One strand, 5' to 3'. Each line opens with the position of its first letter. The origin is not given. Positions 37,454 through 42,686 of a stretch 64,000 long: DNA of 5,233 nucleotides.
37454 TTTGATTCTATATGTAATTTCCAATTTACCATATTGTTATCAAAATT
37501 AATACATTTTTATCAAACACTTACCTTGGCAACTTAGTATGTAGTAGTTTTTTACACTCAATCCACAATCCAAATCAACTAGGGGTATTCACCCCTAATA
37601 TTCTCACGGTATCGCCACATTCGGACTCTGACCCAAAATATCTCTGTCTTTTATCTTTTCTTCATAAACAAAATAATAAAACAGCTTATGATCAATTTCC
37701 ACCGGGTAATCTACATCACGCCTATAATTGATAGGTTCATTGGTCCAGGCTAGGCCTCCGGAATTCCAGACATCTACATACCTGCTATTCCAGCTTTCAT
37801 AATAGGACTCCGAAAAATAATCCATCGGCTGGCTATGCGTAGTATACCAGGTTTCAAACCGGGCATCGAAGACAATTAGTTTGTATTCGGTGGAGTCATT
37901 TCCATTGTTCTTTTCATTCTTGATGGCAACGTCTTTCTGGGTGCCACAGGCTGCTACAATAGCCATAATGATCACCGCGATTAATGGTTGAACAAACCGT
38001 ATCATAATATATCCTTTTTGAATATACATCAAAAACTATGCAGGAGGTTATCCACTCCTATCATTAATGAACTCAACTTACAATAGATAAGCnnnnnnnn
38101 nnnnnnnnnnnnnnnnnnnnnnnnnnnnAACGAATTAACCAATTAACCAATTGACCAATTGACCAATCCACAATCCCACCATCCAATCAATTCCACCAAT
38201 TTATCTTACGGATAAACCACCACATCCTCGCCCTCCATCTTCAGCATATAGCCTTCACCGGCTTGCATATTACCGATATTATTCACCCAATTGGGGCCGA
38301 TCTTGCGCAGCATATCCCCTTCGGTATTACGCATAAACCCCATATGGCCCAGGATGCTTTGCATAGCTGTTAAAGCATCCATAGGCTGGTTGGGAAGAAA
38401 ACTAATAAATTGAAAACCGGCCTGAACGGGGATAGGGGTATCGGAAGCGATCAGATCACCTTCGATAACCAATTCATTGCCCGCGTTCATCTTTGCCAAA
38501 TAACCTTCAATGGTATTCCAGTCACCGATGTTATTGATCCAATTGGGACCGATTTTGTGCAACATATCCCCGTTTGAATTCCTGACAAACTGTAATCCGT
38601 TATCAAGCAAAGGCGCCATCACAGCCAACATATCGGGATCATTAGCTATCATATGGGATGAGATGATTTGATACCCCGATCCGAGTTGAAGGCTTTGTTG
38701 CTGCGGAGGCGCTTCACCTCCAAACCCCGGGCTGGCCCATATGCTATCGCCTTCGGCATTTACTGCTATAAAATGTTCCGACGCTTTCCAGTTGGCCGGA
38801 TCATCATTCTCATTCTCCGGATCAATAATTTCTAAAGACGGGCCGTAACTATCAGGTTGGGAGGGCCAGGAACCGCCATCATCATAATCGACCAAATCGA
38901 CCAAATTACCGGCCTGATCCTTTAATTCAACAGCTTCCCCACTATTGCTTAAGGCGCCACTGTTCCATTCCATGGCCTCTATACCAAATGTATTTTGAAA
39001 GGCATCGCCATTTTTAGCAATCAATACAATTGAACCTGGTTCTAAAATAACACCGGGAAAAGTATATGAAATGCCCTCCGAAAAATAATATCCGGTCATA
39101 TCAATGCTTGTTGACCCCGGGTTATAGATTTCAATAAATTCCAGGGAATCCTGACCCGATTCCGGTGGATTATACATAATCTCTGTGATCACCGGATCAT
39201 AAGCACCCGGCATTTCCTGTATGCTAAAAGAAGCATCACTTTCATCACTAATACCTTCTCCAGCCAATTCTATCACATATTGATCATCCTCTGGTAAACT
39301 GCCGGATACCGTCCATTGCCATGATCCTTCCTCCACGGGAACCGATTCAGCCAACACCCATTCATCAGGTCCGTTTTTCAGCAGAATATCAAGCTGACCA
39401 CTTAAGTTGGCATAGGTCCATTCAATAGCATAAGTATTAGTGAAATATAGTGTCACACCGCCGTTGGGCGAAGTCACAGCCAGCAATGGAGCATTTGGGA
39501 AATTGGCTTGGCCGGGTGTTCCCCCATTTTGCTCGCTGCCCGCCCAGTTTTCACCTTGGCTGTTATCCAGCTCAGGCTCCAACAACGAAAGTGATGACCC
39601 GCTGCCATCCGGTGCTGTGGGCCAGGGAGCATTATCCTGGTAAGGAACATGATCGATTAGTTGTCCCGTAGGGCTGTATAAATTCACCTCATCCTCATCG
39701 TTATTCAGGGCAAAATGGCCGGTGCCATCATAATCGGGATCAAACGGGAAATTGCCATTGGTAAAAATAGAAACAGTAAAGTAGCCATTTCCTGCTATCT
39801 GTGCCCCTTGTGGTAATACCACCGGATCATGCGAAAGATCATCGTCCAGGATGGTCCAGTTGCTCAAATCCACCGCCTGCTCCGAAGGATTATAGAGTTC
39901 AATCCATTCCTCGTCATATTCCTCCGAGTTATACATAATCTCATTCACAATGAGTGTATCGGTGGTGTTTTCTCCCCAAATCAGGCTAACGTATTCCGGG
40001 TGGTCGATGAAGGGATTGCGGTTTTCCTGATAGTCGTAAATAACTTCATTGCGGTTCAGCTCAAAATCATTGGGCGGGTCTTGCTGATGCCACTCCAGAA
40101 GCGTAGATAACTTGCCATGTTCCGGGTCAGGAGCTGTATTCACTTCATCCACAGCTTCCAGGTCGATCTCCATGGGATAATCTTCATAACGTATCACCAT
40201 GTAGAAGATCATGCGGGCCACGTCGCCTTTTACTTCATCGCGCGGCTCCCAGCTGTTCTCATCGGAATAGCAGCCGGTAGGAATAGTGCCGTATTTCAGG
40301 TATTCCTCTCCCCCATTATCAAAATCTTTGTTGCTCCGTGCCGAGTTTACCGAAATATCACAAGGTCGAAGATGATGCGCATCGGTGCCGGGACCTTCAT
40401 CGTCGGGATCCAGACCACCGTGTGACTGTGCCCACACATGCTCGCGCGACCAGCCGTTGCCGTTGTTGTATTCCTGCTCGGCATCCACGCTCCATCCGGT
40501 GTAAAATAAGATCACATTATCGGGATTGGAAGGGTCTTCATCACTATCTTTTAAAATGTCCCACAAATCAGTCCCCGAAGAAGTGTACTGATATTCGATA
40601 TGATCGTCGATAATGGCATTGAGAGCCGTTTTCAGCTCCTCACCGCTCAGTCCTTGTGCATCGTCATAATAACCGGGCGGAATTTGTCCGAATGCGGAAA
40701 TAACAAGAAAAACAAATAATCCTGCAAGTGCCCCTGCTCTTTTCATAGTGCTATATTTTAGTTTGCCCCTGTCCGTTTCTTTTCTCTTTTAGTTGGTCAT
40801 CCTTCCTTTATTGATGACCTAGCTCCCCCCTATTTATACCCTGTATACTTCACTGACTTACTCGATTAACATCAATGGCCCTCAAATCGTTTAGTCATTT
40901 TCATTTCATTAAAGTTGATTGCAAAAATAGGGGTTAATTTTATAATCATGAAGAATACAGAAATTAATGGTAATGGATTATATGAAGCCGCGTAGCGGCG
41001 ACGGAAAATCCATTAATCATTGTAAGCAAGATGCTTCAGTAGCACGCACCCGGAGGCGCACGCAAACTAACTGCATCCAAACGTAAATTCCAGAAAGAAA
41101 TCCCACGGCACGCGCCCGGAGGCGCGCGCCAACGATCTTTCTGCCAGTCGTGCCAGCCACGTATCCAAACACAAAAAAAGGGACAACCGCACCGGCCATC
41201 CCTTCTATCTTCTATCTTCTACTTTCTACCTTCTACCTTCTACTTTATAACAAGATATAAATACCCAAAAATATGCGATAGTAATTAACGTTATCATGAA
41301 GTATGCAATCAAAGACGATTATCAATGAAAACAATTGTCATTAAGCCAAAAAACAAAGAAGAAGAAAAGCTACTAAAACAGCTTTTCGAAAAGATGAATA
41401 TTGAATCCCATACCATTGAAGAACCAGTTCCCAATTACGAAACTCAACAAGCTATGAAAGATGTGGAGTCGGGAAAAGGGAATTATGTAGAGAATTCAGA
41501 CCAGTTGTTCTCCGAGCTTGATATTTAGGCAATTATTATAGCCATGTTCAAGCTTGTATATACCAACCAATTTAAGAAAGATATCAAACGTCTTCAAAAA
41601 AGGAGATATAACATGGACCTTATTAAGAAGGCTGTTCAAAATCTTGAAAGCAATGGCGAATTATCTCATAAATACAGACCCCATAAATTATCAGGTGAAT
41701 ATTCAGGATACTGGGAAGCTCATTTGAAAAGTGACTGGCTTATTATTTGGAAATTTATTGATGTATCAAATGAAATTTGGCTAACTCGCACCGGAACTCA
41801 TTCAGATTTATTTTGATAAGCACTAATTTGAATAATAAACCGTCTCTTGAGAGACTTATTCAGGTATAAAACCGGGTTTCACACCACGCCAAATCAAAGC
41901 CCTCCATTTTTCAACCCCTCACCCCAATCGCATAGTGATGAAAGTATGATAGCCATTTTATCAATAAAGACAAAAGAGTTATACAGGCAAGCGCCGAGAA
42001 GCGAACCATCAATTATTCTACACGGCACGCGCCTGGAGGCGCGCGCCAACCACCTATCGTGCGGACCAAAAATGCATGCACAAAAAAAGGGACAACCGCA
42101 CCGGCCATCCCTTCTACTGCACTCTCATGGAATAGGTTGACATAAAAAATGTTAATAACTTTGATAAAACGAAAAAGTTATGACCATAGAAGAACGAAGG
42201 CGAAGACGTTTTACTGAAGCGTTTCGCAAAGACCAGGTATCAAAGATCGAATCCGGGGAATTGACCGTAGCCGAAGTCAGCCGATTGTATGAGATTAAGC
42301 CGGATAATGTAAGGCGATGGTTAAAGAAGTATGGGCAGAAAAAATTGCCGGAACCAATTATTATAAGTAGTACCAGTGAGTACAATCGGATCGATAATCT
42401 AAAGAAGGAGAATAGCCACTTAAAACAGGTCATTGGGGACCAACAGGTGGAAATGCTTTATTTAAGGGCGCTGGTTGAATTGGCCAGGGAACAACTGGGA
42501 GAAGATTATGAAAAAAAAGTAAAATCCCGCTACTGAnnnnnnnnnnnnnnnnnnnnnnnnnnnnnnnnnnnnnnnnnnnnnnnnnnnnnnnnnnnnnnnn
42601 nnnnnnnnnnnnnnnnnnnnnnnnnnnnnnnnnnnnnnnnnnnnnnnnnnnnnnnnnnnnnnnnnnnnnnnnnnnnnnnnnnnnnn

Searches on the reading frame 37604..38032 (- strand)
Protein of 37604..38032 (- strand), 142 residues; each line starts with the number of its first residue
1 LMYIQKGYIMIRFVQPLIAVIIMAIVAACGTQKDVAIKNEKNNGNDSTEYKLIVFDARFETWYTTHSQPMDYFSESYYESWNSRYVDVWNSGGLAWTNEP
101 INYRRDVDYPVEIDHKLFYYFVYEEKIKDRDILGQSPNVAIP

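Call 6: search_protein_families(library=pfam, proteins=[window:37604-38032:-], max_evalue=0.01)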
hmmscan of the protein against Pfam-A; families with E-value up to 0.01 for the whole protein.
window:37604-38032:- (142 aa): 1 family
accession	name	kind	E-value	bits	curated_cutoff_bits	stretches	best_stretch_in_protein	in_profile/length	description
PF19643.4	DUF6146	-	3.8e-10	40.2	27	1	27-123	18-116/133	Family of unknown function (DUF6146)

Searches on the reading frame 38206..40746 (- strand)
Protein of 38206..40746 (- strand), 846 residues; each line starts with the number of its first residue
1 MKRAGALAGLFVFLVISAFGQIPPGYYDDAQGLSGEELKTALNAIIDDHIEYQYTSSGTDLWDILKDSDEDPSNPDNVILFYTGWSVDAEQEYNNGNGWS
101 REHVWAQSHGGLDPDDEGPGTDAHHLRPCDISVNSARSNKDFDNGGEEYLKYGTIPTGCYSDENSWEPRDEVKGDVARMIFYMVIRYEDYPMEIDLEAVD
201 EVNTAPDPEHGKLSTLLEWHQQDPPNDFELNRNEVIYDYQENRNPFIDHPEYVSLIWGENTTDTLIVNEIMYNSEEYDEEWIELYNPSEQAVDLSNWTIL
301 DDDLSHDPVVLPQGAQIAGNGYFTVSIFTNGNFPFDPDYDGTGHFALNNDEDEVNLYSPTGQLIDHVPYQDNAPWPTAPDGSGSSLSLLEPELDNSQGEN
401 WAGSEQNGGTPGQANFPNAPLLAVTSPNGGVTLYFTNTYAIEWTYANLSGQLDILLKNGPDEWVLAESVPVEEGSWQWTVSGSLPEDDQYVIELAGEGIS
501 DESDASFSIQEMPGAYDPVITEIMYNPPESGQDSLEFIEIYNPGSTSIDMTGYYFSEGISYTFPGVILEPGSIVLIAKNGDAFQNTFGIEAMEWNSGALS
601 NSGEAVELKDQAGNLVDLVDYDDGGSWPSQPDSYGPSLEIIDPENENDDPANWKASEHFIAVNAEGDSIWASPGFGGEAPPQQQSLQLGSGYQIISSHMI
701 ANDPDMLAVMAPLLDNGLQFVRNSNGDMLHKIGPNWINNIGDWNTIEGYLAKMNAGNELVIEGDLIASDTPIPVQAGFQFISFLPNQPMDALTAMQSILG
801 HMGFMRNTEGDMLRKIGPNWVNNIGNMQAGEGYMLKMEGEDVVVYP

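Call 6: search_protein_families(library=pfam, proteins=[window:38206-40746:-], max_evalue=0.01)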
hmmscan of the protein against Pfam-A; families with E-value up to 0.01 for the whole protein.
window:38206-40746:- (846 aa): 3 families
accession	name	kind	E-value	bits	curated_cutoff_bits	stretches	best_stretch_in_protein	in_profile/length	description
PF00932.25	LTD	-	6e-39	133.2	34.3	2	517-621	7-107/109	Lamin Tail Domain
PF04231.19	Endonuclease_1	-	2e-37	129.7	25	1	35-251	2-235/235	Endonuclease I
PF10342.15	Kre9_KNH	-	1e-05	26.6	24.6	1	427-508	2-89/94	Kre9/KNH-like N-terminal Ig-like domain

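Call 40: find_encoding_contigs(protein=window:38206-40746:-, flank=2500, max_places=10)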
Protein window:38206-40746:- (846 aa): 1 contig read that carries it; 1 place shown.
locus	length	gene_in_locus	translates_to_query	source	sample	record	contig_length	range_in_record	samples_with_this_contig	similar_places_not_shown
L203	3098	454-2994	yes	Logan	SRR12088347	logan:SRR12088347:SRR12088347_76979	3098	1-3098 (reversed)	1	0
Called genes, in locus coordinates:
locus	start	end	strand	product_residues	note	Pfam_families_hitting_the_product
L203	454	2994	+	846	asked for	PF04231:Endonuclease_1, PF00932:LTD, PF10342:Kre9_KNH (faint), PF00932:LTD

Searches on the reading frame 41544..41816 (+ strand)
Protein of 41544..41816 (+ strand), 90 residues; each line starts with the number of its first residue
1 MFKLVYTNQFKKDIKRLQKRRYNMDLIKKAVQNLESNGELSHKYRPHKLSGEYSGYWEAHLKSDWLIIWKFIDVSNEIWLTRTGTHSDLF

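Call 83: search_protein_families(library=pfam, proteins=[window:41544-41816:+], max_evalue=0.01)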
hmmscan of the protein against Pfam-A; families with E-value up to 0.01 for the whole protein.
window:41544-41816:+ (90 aa): 2 families
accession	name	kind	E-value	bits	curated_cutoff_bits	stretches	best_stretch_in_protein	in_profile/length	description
PF15738.11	YafQ_toxin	-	4.5e-30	104.2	30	1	3-90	2-87/88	Bacterial toxin of type II toxin-antitoxin system, YafQ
PF05016.21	ParE_toxin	-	9.6e-07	29.7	23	1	5-89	2-88/89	ParE toxin of type II toxin-antitoxin system, parDE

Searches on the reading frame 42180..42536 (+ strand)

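Call 83: search_protein_families(library=pfam, proteins=[window:42180-42536:+], max_evalue=0.01)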
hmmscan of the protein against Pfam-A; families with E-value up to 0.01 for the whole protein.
window:42180-42536:+ (118 aa): 4 families
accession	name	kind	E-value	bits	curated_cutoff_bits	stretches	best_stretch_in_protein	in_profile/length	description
PF01527.26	HTH_Tnp_1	-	1.4e-09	38.4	24.1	1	6-85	2-74/75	Transposase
PF13518.12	HTH_28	-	4.6e-05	23.8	25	1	23-54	9-39/52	Helix-turn-helix domain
PF13542.12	HTH_Tnp_ISL3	-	9e-05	22.3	27.4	1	6-51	7-50/51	Helix-turn-helix domain of transposase family ISL3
PF13551.12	HTH_29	-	0.00084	19.8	28.1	1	20-51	5-36/64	Winged helix-turn helix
